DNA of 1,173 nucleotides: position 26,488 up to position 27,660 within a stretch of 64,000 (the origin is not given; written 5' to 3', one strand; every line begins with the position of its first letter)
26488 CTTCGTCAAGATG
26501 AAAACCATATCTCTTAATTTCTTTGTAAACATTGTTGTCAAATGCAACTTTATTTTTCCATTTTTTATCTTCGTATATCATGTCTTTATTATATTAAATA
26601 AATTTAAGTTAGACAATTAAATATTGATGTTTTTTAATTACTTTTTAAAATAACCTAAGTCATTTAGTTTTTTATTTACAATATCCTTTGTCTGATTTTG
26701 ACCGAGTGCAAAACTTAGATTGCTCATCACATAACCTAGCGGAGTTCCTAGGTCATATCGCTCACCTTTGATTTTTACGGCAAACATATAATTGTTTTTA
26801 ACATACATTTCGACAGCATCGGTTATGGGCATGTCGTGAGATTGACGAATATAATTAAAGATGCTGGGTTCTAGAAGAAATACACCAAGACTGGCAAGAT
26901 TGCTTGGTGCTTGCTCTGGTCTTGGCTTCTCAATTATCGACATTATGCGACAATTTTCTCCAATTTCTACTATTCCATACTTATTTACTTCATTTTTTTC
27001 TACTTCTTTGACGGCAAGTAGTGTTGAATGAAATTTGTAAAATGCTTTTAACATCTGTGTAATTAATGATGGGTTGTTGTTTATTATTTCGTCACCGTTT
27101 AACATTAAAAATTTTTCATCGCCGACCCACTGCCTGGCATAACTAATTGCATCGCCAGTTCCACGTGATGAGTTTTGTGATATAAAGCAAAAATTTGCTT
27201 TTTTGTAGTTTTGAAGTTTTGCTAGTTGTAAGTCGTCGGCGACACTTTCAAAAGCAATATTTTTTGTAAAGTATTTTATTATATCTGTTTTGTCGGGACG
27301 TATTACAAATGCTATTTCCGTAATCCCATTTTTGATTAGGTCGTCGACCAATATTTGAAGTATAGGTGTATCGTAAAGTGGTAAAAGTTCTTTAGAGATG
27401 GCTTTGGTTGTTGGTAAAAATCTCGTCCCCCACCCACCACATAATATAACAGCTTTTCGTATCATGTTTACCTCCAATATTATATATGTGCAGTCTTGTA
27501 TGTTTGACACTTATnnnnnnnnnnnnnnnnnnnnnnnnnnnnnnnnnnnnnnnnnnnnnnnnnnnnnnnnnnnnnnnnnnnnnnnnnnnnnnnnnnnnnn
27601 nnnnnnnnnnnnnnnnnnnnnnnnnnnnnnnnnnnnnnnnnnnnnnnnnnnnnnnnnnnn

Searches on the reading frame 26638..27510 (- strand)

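Call 7: search_protein_families(library=ncbifam, max_evalue=1e-10, proteins=[window:26638-27510:-])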
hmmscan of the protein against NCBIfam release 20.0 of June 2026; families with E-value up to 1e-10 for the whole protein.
window:26638-27510:- (290 aa): 16 families
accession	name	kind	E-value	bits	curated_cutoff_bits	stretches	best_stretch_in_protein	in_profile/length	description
TIGR01099.1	galU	equivalog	1.2e-64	218.5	326.8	1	17-261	1-259/261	UTP--glucose-1-phosphate uridylyltransferase GalU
TIGR03992.1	Arch_glmU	subfamily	8.5e-37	127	292.1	1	19-261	2-221/393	bifunctional sugar-1-phosphate nucleotidylyltransferase/acetyltransferase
NF009928.0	PRK13389.1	equivalog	3.3e-35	121.7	548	1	16-274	7-286/302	UTP--glucose-1-phosphate uridylyltransferase GalU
TIGR01208.1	rmlA_long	equivalog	1.7e-34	119.3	320.25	1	19-261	1-228/353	glucose-1-phosphate thymidylyltransferase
NF041313.1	UDPGP_AglF_Halo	equivalog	1.3e-27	96.7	400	1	19-257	2-224/234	UTP--glucose-1-phosphate uridylyltransferase AglF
NF007516.0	PRK10122.1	equivalog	8.4e-25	87.5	534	1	19-275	5-284/297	UTP--glucose-1-phosphate uridylyltransferase GalF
NF041173.1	Sug_nt_acttase_Thmprot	equivalog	4.4e-24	85.2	600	1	19-264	2-224/405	bifunctional sugar-1-phosphate nucleotidylyltransferase/acetyltransferase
TIGR01105.1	galF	equivalog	4.4e-23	81.9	659.2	1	18-270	4-279/297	GalU regulator GalF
TIGR01207.1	rmlA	equivalog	1e-20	74.1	360.65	1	19-239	1-206/286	glucose-1-phosphate thymidylyltransferase RfbA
NF012024.0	PRK15480.1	equivalog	6e-18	65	588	1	17-239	3-210/292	glucose-1-phosphate thymidylyltransferase RfbA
NF049965.1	GlMnHpPGnyltfHddC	equivalog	2.7e-15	56.6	300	1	19-248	2-197/221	D-glycero-D-manno-heptose 1-phosphate guanosyltransferase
TIGR02091.1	glgC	equivalog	7.1e-15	54.9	424.9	1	20-267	3-259/364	glucose-1-phosphate adenylyltransferase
NF003670.0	PRK05293.1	equivalog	4.1e-13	49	470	1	20-271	7-262/382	glucose-1-phosphate adenylyltransferase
TIGR02623.1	G1P_cyt_trans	equivalog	8.3e-13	48.4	300.25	1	19-249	2-227/255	glucose-1-phosphate cytidylyltransferase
NF052502.1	man1P_GTase_Rv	exception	2.5e-11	43.1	440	0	19-273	2-236/352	mannose-1-phosphate guanylyltransferase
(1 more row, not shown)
